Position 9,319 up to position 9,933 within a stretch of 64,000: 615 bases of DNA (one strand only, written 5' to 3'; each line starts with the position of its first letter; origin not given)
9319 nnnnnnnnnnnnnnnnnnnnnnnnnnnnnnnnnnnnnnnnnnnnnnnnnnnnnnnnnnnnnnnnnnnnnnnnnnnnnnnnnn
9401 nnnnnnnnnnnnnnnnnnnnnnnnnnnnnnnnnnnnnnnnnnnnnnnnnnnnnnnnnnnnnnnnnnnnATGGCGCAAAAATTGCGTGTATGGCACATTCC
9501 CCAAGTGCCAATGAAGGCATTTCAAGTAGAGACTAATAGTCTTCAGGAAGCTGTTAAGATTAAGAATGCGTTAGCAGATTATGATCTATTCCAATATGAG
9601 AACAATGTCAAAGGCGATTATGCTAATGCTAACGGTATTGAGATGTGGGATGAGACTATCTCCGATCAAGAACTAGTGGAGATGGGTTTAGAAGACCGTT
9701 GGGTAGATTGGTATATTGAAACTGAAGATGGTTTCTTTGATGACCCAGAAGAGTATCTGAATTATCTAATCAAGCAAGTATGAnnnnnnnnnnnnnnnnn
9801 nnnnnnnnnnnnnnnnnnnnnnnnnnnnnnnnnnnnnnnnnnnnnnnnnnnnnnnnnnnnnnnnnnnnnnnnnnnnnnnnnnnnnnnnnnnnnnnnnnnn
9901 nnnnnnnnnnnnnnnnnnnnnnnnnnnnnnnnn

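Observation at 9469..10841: Cluster of small acidic, membrane and signal-peptide proteins between the decoration-type gene and the AAA+ ATPase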

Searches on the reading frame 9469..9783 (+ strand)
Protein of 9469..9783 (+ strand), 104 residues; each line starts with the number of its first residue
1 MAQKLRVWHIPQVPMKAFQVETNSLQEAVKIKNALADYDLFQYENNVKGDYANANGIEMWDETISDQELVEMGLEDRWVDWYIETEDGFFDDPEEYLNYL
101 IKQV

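Call 4: search_protein_families(library=pfam, proteins=[window:9469-9783:+], max_evalue=0.1)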
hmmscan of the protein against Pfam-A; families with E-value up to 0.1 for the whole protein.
window:9469-9783:+ (104 aa): 1 family
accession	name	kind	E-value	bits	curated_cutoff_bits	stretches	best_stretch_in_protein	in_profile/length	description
PF17420.7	GP17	-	5.8e-45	151.9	25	1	4-100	2-96/98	Superinfection exclusion gene product 17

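Call 5: search_protein_families(library=phrogs, proteins=[window:9469-9783:+], max_evalue=0.01)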
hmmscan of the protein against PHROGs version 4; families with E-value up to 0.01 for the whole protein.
window:9469-9783:+ (104 aa): 1 family
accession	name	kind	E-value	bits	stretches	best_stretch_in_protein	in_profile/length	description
phrog_1510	-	moron, auxiliary metabolic gene and host takeover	6.1e-50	168.7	1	2-103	2-103/107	superinfection exclusion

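Call 10: search_solved_structures(query=window:9469-9783:+, max_evalue=10, show_alignments=2)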
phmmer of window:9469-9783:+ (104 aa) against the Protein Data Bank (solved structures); distinct sequences matched with E-value up to 10: 0.

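Call 14: search_protein_families(library=ncbifam, proteins=[window:9469-9783:+], max_evalue=1)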
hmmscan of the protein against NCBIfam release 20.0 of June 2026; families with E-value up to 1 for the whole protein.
window:9469-9783:+ (104 aa): 0 families

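Call 15: search_protein_families(library=padloc, proteins=[window:9469-9783:+], max_evalue=1)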
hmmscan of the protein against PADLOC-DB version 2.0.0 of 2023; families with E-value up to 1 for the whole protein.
window:9469-9783:+ (104 aa): 0 families

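Call 16: find_homologous_proteins(query=window:9469-9783:+, max_evalue=0.001)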
Query window:9469-9783:+ (104 aa): 193 proteins with E <= 0.001 among 193 candidates; the best 120 are listed.
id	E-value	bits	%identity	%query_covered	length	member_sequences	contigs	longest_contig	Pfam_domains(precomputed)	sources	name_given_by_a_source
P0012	2.8e-64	231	100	100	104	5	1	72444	PF17420.9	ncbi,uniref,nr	ncbi:hypothetical protein St11Ph5_00026 [Escherichia phage St11Ph5]|uniref:Superinfection exclusion 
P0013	1.1e-56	207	88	100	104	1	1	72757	PF17420.9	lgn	-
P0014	7.7e-53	195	81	100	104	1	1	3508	PF17420.9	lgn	-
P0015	2.3e-50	187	81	99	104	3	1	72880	PF17420.9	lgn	-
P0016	5.0e-50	186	77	100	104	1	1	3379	PF17420.9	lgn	-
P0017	5.4e-50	186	80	99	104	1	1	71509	PF17420.9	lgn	-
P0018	1.0e-49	185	78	99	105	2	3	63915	PF17420.9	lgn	-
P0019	1.5e-49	184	81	99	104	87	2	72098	PF17420.9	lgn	-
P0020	2.3e-49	184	81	93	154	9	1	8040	PF17420.9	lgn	-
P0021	3.4e-49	183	78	99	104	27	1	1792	PF17420.9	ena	-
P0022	5.3e-49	182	74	100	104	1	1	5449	PF17420.9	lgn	-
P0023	7.1e-49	182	78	99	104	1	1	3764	PF17420.9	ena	-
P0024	1.8e-48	181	78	99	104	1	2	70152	PF17420.9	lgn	-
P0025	4.4e-48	179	74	100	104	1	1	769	PF17420.9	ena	-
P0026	1.0e-47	178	77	99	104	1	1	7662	PF17420.9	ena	-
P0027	1.6e-47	178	89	87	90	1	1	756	PF17420.9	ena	-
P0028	3.0e-45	170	75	99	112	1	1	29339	PF17420.9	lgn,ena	-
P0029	4.0e-45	170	74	99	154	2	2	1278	PF17420.9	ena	-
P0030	7.4e-45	169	72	100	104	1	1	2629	PF17420.9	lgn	-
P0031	9.9e-45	169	72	100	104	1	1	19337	PF17420.9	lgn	-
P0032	2.5e-44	167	72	100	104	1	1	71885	PF17420.9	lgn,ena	-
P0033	2.9e-44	167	71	98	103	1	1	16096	PF17420.9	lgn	-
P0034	4.0e-44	167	81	100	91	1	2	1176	PF17420.9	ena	-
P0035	1.0e-43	165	70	100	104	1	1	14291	PF17420.9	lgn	-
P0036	5.2e-43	163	67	100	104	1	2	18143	PF17420.9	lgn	-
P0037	3.6e-42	160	71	93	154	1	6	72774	PF17420.9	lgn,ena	-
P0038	5.0e-42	160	69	100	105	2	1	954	PF17420.9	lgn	-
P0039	1.2e-41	159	69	100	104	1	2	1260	PF17420.9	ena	-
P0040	1.7e-40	155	68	100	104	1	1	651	PF17420.9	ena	-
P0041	3.5e-39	151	66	94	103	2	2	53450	PF17420.9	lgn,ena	-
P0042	3.8e-39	151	64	94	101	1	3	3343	PF17420.9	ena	-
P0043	6.2e-38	147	65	95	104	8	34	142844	PF17420.9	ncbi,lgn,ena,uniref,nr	ncbi:superinfection exclusion protein [Escherichia phage vB_Eco_AL25]|uniref:Superinfection exclusio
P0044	1.6e-37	145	65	92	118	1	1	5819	PF17420.9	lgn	-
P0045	1.7e-37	145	61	99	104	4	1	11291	PF17420.9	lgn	-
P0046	7.7e-37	143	63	94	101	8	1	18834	PF17420.9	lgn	-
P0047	1.2e-36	143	61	91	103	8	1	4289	PF17420.9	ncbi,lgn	-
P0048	4.8e-36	141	60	98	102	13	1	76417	PF17420.9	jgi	-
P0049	8.2e-36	140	61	94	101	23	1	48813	PF17420.9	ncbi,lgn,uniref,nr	ncbi:superinfection exclusion protein [Leclercia sp.]|uniref:superinfection exclusion protein n=1 Ta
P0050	8.6e-36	140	63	96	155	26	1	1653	PF17420.9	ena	-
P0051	1.0e-35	140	64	93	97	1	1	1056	PF17420.9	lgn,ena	-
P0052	1.6e-35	139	64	93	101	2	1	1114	PF17420.9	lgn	-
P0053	2.0e-35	139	63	90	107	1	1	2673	PF17420.9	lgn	-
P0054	2.2e-35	139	62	93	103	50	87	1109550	PF17420.9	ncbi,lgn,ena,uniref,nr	ncbi:superinfection exclusion protein [Escherichia coli]|uniref:superinfection exclusion protein n=1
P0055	2.3e-35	138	63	93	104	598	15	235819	PF17420.9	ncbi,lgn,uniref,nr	ncbi:TPA_asm: superinfection exclusion protein [Salmonella enterica subsp. enterica]|uniref:Superinf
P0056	2.5e-35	138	55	100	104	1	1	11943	PF17420.9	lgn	-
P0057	2.9e-35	138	61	92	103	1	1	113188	PF17420.9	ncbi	ncbi:TPA: superinfection exclusion protein [Klebsiella variicola]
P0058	3.0e-35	138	63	92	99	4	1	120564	PF17420.9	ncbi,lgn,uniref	ncbi:superinfection exclusion protein [Pectobacterium zantedeschiae]|uniref:superinfection exclusion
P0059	6.5e-34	134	61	93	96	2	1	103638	PF17420.9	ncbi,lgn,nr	ncbi:superinfection exclusion protein [Salmonella enterica]|nr:superinfection exclusion protein [Sal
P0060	1.6e-33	133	69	83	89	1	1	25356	PF17420.9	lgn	-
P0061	2.2e-33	132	60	90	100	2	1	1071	PF17420.9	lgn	-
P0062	2.3e-33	132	59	93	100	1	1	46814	PF17420.9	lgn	-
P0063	2.6e-33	132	61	93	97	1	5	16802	PF17420.9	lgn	-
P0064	2.8e-33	132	59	93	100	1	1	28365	PF17420.9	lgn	-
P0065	3.0e-33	132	57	98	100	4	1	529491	PF17420.9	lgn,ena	-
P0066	3.1e-33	132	56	98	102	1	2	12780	PF17420.9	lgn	-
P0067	5.7e-33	131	60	93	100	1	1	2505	PF17420.9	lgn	-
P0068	1.2e-32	130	62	93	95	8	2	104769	PF17420.9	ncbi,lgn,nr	ncbi:superinfection exclusion protein [Salmonella enterica subsp. houtenae]|nr:superinfection exclus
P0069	2.2e-32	129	56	93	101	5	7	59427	PF17420.9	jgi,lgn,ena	-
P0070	2.4e-32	129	58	96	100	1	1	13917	PF17420.9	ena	-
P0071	2.5e-32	129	59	90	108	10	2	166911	PF17420.9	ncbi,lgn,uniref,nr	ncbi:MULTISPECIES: superinfection exclusion protein [Yersinia]|uniref:superinfection exclusion prote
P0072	3.6e-32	128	54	97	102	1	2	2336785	PF17420.9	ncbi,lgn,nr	ncbi:TPA: superinfection exclusion protein [Serratia marcescens]|nr:superinfection exclusion protein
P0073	4.2e-32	128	59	93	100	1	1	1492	PF17420.9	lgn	-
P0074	4.7e-32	128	57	93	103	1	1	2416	PF17420.9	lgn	-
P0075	1.8e-31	126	56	93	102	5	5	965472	PF17420.9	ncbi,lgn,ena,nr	ncbi:MAG: superinfection exclusion protein [Serratia liquefaciens]|nr:superinfection exclusion prote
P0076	4.4e-31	125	56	90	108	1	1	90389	PF17420.9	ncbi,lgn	ncbi:superinfection exclusion protein [Yersinia enterocolitica]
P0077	5.7e-31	124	57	94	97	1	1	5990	PF17420.9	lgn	-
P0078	9.2e-31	124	82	65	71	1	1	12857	PF17420.9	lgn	-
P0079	1.1e-30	123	61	94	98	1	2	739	PF17420.9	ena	-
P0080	1.1e-28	117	56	91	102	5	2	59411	PF17420.9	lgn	-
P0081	3.0e-26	109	56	93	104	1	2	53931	PF17420.9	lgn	-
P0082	6.3e-26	108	80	63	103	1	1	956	PF17420.9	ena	-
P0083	7.4e-26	108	65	74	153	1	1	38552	PF17420.9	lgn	-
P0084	3.7e-25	106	55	93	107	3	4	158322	PF17420.9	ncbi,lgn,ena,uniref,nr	ncbi:superinfection exclusion [Serratia phage vB_Sru_IME250]|uniref:Superinfection exclusion protein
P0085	4.3e-25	105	57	89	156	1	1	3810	PF17420.9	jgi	-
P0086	1.1e-24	104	53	94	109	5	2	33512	PF17420.9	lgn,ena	-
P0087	1.2e-24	104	56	93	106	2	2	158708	PF17420.9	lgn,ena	-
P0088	1.7e-24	104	55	93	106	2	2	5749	PF17420.9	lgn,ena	-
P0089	1.7e-24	104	53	95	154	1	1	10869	PF17420.9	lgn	-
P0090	2.5e-24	103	53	93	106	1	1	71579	PF17420.9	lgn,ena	-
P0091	2.6e-24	103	57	74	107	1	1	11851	PF17420.9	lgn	-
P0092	3.0e-24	103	55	93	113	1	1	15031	PF17420.9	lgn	-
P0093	6.2e-24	102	54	93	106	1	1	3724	PF17420.9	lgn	-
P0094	1.2e-23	101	58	74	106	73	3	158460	PF17420.9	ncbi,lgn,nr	ncbi:superinfection exclusion protein [Salmonella enterica]|nr:hypothetical protein [Salmonella ente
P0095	1.3e-23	101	54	93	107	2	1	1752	PF17420.9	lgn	-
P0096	1.7e-22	97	58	93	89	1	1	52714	PF17420.9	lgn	-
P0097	3.0e-22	96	54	93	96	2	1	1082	PF17420.9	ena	-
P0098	5.6e-22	95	53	94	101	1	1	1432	PF17420.9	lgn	-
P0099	6.9e-22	95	52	91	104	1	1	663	PF17420.9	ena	-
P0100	2.9e-21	93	55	91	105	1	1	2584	PF17420.9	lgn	-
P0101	2.9e-21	93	55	90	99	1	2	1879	PF17420.9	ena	-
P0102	2.9e-21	93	54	90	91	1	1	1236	PF17420.9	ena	-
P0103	3.8e-21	93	58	83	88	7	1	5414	PF17420.9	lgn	-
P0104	4.1e-21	93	55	91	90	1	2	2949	PF17420.9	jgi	-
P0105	5.1e-21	92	47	99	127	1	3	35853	PF17420.9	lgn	-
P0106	1.2e-20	91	71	57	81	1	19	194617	PF17420.9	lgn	-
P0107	1.8e-20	91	68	60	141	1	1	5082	PF17420.9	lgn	-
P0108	2.7e-20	90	54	86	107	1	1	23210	PF17420.9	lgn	-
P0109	3.3e-20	90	56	83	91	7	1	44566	PF17420.9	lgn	-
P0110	3.4e-20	90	51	92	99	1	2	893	PF17420.9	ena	-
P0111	5.6e-20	89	55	83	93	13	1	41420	PF17420.9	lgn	-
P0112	5.7e-20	89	56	83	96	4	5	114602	PF17420.9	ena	-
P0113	6.7e-20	89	54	84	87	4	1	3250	PF17420.9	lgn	-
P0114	9.3e-20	88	55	90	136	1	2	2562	PF17420.9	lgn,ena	-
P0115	2.2e-19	87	50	96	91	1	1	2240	PF17420.9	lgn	-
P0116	2.4e-19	87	51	95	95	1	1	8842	PF17420.9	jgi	jgi:hypothetical protein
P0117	2.7e-19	87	68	57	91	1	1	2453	PF17420.9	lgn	-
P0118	5.8e-19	86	55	85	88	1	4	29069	PF17420.9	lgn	-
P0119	6.0e-19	86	52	82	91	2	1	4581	PF17420.9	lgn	-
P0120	1.0e-18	85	53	96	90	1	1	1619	PF17420.9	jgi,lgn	jgi:hypothetical protein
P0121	1.1e-18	85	46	92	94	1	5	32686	PF17420.9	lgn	-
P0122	1.1e-18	85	46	96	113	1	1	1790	PF17420.9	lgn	-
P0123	1.8e-18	84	52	84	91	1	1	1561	PF17420.9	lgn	-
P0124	1.8e-18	84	68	54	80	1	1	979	PF17420.9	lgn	-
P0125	2.6e-18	84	52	82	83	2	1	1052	PF17420.9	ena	-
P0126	3.5e-18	83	56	83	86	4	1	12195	PF17420.9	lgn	-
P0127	3.9e-18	83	47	89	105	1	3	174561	PF17420.9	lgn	-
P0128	4.0e-18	83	52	83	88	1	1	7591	PF17420.9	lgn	-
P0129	5.9e-18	83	57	83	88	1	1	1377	PF17420.9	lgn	-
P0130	1.2e-17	82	59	56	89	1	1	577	PF17420.9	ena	-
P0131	1.3e-17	81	47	95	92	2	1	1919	PF17420.9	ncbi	-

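Call 44: predict_structure(alignment_id=A2)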
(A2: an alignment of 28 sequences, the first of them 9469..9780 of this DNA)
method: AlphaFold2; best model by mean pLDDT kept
length: 104 residues; sequences in the alignment: 28
mean_pLDDT: 91.9   pTM: 0.81
mean pLDDT of the five models: 91.9, 91.9, 91.4, 91.2, 90.1
residues with pLDDT >= 90: 85; 70-90: 17; 50-70: 1; < 50: 1
segments of 3 or more residues with pLDDT < 50: none
pLDDT, mean of each block of 10 residues (from residue 1): 87 88 97 94 89 92 93 93 92 95 89
secondary structure, 60 per line:
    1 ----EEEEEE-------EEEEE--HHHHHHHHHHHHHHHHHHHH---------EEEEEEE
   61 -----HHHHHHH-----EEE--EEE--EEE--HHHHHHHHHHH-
elements in order: E5-10 E18-22 H25-44 E54-60 H66-72 E78-80 E83-85 E88-90 H93-103

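Call 74: search_solved_structures(query=A2, max_evalue=10, show_alignments=2)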
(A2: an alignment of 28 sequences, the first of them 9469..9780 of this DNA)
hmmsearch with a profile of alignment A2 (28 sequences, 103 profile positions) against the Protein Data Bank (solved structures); distinct sequences matched with E-value up to 10: 2.
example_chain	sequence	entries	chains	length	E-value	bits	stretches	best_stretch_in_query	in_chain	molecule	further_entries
6xi9_A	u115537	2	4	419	0.16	15.1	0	29-52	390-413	Aminodeoxyfutalosine synthase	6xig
5ibw_C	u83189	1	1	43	0.29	14.3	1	27-54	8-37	Myosin IC heavy chain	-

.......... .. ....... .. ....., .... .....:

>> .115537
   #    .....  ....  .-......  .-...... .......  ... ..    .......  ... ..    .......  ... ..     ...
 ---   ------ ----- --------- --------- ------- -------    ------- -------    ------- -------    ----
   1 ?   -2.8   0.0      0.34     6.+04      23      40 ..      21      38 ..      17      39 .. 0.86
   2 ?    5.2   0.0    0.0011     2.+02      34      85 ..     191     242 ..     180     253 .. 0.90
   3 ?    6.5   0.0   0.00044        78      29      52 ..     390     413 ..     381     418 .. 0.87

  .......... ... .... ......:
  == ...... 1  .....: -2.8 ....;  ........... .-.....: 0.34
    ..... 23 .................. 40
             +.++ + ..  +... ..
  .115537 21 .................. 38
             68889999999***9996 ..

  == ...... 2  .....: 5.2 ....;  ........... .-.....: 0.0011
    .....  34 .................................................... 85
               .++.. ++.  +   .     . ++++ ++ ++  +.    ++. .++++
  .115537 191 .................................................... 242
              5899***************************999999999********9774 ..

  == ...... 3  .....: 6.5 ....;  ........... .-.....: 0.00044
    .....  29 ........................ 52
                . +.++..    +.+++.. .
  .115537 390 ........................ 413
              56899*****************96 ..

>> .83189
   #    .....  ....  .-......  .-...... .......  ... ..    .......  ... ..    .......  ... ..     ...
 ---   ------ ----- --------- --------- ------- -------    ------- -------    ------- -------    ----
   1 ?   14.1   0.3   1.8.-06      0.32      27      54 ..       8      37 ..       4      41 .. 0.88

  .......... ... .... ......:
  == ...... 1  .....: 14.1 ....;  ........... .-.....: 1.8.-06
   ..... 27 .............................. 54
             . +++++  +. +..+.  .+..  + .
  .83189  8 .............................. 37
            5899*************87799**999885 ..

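Call 75: search_dna_similar(query=window:9469-9780:+, collection=phages, mode=protein, max_evalue=0.001, rows=spread, max_rows=40)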
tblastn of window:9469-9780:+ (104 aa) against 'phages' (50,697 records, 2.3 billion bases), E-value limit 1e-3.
Records with a match: 323; places in all: 323; records where one place covers at least 80% of the query: 102.
Best place of each record, by identity: >=99% 1; 90-95% 2; 80-90% 9; 60-80% 86; <60% 225.
By first word of the organism name: Salmonella 184; Escherichia 50; Klebsiella 45; Serratia 10; Bacillus 9; Enterobacteria 6; Erwinia 4; Gamaleyavirus 3; Stx1a-converting 3; Pectobacterium 3; and 4 more.
By host as written in the record: - 40; Salmonella enterica 26; Salmonella enterica subsp. enterica serovar Typhimurium 25; Salmonella enterica subsp. enterica serovar Enteritidis PT1 21; Klebsiella pneumoniae 19; Escherichia coli 16; Escherichia coli O157:H7 12; Salmonella sp. 10; and 92 more.
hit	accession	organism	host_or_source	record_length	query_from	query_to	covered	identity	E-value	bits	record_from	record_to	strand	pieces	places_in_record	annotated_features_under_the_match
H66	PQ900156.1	Escherichia phage vB_EcoP_ShWW44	waste water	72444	1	104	100%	100.0%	4e-64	214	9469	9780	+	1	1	superinfection exclusion protein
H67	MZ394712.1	Escherichia phage U1G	Colistin resistant Escherichia coli ...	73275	1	103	99%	80.6%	2e-50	175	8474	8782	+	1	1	superinfection exclusion protein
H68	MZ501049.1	Escherichia phage AlfredRasser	Escherichia coli K-12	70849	4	102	95%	64.6%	3e-38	140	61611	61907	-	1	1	superinfection exclusion protein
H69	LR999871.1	Escherichia phage vB_Eco_Jura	-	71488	4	102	95%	64.6%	3e-38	140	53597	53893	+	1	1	hypothetical protein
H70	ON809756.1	Salmonella phage Salfasec13b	Salmonella enterica subsp. enterica ...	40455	4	100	93%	63.9%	4e-36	134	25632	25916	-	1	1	superinfection exclusion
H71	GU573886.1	Salmonella phage ST160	Salmonella enterica serovar Typhimurium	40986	4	100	93%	63.9%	4e-36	134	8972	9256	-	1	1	gp17: Gp17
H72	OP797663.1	Escherichia phage 06-3462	Escherichia coli O157:H7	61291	4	100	93%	62.9%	4e-36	134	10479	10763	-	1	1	superinfection exclusion protein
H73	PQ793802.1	Salmonella phage As1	Salmonella enterica subsp. enterica ...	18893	4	100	93%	60.8%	1e-34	130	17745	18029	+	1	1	superinfection exclusion protein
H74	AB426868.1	Salmonella phage P22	Salmonella enterica subsp. enterica ...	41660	4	100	93%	60.8%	1e-34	130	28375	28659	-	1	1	17: superinfection exclusion protein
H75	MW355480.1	Salmonella phage vB_SenP_ER25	Salmonella enterica subsp. enterica ...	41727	4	100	93%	60.8%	1e-34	130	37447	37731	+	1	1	hypothetical protein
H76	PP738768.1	Klebsiella phage vB_KpnM_Bullseye_ER20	Klebsiella quasipneumoniae K6 (ATCC ...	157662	4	100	93%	55.7%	2e-27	109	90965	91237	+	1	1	superinfection exclusion protein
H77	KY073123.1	Serratia phage vB_Sru_IME250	Serratia rubidaea 1122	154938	4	100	93%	54.6%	1e-26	107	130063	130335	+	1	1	superinfection exclusion protein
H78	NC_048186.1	Escherichia phage vB_EcoM_KWBSE43-6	Escherichia coli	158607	4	80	74%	62.3%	9e-28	110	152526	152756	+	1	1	superinfection exclusion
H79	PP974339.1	Klebsiella phage FKP14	Klebsiella pneumoniae GC258-ST258 ...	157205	4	80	74%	61.0%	4e-26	105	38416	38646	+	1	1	superinfection exclusion protein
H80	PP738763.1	Klebsiella phage vB_KpnM_Croc_ER14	Klebsiella pneumoniae MH258 (clinical ...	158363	4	80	74%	59.7%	3e-24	100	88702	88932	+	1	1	superinfection exclusion protein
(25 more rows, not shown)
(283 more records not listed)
